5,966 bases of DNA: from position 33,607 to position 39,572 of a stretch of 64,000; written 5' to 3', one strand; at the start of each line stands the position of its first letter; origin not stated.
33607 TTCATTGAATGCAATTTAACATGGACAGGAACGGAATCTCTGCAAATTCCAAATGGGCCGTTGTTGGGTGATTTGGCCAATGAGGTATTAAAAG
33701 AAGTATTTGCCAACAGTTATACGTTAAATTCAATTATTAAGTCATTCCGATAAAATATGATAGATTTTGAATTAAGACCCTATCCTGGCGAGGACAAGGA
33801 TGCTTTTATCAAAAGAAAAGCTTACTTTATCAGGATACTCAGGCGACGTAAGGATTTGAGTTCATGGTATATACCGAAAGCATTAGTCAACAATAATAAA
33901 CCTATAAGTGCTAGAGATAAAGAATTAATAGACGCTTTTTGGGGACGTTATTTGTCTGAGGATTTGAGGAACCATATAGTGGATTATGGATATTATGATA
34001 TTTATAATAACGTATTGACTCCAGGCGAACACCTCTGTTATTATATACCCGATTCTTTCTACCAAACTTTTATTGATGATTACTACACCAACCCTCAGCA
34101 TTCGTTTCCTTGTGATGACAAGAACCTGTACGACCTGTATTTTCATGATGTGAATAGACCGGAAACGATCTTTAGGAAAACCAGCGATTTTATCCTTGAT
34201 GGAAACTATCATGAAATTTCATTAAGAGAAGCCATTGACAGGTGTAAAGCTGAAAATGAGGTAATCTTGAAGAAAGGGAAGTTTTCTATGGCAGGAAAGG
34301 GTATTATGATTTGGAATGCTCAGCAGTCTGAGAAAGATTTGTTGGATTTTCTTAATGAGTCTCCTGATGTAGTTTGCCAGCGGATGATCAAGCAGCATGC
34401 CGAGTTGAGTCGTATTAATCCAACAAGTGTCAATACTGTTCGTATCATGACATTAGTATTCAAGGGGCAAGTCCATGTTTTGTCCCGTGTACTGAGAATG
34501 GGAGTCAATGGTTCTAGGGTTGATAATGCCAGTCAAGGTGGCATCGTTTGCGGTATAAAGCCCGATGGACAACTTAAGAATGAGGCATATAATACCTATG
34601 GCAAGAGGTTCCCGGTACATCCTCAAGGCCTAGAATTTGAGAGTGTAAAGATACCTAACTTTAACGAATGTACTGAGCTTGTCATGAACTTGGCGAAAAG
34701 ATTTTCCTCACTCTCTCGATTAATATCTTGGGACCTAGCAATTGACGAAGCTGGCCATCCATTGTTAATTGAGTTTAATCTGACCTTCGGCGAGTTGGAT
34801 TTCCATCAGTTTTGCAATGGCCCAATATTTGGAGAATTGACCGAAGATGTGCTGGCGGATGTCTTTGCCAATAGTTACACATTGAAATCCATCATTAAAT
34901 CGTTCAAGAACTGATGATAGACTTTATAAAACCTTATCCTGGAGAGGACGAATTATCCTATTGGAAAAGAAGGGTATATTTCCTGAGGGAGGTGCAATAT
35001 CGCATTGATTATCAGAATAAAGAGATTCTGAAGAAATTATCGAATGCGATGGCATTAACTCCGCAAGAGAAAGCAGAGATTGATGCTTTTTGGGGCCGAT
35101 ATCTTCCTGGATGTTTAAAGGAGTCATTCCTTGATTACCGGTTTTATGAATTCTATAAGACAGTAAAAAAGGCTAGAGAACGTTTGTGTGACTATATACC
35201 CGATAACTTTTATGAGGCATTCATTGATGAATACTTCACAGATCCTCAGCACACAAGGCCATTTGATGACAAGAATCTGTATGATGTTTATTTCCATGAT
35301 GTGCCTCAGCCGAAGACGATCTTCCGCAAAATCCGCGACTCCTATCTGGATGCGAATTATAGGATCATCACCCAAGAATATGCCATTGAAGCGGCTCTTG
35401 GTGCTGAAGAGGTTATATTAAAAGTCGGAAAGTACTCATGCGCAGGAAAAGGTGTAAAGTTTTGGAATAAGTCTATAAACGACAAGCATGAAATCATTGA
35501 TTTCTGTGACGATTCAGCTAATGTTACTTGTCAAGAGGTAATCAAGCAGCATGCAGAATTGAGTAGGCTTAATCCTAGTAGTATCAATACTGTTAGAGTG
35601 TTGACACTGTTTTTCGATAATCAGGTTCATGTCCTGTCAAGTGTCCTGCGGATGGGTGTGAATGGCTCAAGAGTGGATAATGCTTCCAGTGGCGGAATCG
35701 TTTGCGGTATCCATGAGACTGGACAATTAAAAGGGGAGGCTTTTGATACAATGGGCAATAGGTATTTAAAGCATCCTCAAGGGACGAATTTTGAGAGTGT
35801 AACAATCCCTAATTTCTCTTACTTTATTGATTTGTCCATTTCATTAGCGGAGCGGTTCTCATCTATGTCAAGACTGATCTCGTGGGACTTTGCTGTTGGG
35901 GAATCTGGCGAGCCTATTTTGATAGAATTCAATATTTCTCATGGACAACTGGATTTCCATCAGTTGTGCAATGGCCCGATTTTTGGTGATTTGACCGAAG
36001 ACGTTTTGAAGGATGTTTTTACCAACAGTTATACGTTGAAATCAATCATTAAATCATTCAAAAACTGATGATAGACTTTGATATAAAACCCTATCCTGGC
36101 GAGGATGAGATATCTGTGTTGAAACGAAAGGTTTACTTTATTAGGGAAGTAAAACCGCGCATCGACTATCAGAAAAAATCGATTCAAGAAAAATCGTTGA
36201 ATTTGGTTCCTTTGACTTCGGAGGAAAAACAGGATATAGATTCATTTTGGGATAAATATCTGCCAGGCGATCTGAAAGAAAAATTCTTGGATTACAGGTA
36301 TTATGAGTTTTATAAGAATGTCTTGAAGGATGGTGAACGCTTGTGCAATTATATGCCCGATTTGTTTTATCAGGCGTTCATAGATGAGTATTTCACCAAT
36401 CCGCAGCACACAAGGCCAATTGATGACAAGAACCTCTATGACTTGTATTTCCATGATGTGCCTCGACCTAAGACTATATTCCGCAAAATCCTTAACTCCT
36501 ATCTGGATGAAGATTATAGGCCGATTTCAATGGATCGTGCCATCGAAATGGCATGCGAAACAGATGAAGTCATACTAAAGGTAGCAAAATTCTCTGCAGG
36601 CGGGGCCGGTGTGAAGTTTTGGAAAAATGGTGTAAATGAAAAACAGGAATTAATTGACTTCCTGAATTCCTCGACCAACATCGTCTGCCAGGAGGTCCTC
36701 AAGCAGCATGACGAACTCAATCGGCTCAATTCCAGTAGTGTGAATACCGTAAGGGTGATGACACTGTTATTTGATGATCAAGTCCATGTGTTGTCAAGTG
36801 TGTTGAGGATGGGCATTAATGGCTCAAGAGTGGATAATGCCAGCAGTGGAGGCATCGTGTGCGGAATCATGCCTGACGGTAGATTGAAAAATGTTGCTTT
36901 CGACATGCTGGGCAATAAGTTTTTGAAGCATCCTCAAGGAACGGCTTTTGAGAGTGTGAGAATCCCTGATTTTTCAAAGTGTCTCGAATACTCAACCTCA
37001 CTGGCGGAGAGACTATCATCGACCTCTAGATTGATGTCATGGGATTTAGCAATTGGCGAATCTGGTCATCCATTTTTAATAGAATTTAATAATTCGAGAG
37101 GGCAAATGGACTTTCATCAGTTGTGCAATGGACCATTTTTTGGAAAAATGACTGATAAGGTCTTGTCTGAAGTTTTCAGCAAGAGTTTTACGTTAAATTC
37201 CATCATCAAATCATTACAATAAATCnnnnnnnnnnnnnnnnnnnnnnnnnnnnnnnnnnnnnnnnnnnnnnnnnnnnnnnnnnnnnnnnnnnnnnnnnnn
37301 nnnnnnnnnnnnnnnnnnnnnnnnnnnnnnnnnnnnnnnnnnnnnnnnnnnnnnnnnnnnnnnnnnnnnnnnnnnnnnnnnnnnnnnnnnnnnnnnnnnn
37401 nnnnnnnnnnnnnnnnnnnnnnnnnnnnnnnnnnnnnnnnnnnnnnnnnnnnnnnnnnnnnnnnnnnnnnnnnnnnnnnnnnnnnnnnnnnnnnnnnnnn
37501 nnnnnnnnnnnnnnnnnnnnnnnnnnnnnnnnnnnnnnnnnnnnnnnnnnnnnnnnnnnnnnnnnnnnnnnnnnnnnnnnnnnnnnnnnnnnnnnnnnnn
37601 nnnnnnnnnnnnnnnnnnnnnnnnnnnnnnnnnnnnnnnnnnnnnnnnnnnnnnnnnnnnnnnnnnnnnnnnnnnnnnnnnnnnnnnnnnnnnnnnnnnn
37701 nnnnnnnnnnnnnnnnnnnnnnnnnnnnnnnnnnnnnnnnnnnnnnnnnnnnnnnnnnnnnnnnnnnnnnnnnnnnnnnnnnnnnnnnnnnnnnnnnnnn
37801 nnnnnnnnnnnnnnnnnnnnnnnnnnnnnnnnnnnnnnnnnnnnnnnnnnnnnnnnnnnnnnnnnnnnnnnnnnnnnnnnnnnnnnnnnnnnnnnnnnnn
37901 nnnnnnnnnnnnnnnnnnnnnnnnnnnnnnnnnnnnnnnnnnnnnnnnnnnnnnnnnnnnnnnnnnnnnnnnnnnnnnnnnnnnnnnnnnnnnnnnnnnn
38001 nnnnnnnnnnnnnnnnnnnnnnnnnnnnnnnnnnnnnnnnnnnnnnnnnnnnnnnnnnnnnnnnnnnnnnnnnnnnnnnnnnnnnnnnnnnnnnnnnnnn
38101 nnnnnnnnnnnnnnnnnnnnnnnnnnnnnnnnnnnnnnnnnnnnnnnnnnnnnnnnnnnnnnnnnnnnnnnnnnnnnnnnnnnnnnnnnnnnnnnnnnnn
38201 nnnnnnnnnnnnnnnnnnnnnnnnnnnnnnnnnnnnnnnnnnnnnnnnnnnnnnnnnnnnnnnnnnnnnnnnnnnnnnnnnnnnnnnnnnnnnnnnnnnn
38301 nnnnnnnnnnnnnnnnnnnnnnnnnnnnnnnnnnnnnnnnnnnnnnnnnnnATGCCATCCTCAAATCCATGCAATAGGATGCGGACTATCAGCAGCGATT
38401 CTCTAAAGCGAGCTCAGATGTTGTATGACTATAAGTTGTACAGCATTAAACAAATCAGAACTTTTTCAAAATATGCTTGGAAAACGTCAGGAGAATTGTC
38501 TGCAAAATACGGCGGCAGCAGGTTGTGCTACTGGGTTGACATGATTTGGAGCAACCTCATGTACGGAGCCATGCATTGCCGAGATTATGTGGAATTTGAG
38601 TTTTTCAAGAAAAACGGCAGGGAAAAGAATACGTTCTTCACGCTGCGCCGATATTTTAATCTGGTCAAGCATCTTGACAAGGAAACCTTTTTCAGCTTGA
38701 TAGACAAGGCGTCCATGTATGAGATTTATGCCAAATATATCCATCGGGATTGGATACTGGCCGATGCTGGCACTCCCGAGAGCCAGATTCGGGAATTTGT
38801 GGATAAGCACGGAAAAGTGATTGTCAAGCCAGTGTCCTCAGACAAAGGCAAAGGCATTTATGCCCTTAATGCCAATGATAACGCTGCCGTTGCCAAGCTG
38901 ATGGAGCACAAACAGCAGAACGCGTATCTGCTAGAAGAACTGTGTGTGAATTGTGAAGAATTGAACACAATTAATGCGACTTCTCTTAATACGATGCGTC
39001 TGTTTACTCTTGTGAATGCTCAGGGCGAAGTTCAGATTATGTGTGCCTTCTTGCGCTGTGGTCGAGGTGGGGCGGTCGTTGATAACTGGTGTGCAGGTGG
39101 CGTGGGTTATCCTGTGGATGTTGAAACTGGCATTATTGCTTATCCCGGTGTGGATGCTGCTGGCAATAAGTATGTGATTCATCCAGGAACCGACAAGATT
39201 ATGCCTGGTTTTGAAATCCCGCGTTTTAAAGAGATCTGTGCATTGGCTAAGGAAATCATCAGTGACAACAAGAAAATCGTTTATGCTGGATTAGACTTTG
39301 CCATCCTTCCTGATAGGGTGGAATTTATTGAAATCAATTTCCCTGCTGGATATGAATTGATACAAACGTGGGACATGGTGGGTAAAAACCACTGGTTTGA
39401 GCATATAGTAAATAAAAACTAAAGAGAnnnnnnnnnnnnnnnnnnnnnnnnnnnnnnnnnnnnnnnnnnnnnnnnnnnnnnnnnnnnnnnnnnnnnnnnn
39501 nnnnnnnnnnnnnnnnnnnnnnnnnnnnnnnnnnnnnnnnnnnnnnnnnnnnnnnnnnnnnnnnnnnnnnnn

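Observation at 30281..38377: Seven tandem ATP-grasp paralogues diverge at the predicted substrate loops, like a specificity code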

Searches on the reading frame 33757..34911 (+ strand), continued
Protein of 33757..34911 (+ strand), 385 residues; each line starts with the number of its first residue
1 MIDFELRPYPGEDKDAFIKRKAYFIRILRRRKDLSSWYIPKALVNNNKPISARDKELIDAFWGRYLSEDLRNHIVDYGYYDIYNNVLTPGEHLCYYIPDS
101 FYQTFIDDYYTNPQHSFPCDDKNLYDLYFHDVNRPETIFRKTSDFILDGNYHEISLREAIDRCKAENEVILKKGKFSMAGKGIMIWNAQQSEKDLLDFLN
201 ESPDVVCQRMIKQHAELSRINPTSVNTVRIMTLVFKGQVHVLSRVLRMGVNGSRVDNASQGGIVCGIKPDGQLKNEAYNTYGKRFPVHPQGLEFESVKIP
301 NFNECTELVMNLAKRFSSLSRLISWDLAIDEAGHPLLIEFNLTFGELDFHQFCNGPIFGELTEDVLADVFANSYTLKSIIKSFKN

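Call 81: search_solved_structures(query=L115:6252-8219:+, max_evalue=0.01)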
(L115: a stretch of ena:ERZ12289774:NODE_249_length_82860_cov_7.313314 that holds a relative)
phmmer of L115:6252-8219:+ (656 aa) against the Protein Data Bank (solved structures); distinct sequences matched with E-value up to 0.01: 6.
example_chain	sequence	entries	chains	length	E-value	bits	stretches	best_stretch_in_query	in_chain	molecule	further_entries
4iyj_A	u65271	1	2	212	1.1e-05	27.2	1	448-640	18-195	GDSL-like protein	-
8gqb_A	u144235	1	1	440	0.00059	21.5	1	146-212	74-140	Poly-gamma-glutamate synthesis protein (Capsule biosynthesis protein)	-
8gq9_A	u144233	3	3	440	0.0006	21.5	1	146-212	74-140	Poly-gamma-glutamate synthesis protein (Capsule biosynthesis protein)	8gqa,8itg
8ith_A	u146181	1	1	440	0.0024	19.5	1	146-212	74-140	Poly-gamma-glutamate synthesis protein (Capsule biosynthesis protein)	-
7bxd_A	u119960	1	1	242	0.0067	18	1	457-571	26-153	GDSL-like protein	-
9hi6_A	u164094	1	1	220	0.0073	17.9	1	448-640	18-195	FI6-focused design_04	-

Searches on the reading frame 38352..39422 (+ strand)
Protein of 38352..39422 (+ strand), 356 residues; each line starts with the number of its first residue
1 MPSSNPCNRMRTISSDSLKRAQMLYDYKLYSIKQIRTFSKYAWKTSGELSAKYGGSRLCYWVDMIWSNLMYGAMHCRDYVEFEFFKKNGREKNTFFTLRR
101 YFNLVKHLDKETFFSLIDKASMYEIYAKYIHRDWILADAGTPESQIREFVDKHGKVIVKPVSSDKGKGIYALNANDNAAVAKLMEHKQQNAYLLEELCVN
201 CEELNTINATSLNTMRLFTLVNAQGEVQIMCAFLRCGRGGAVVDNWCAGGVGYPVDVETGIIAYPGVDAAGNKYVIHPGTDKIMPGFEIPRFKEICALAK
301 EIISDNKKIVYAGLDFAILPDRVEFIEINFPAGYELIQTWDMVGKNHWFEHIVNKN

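Call 6: search_protein_families(library=pfam, proteins=[window:38352-39422:+], max_evalue=0.001)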
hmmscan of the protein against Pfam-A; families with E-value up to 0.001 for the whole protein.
window:38352-39422:+ (356 aa): 3 families
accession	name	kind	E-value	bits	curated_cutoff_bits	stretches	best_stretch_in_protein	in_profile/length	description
PF14397.11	ATPgrasp_ST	-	1.6e-39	136.3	31.4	1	115-347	18-271/278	Sugar-transfer associated ATP-grasp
PF14398.11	ATPgrasp_YheCD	-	8.2e-08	32.2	26.8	1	143-195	38-93/255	YheC/D like ATP-grasp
PF02955.21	GSH-S_ATP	-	1.1e-05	25.5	23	1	143-190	21-67/175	Prokaryotic glutathione synthetase, ATP-grasp domain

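Call 21: search_protein_families(library=ncbifam, proteins=[window:38352-39422:+], max_evalue=0.001)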
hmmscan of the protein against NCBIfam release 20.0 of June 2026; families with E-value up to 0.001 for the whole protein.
window:38352-39422:+ (356 aa): 4 families
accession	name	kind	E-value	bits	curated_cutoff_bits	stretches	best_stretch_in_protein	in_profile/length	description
TIGR03103.1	trio_acet_GNAT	equivalog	6.2e-06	25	569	1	143-204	321-382/547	N-acetylglutaminylglutamine synthetase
NF003573.0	PRK05246.1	equivalog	9.8e-06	24.6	272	1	143-193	144-196/316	glutathione synthase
TIGR01380.1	glut_syn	equivalog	8.4e-05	21.7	299.05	1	143-187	143-186/312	glutathione synthase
NF040720.1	MptN_Meth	equivalog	0.00011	21.4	350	0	145-191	127-175/291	tetrahydromethanopterin:alpha-L-glutamate ligase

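Call 48: search_solved_structures(query=window:38352-39419:+, max_evalue=10, show_alignments=3)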
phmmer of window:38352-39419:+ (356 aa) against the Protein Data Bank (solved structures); distinct sequences matched with E-value up to 10: 0.
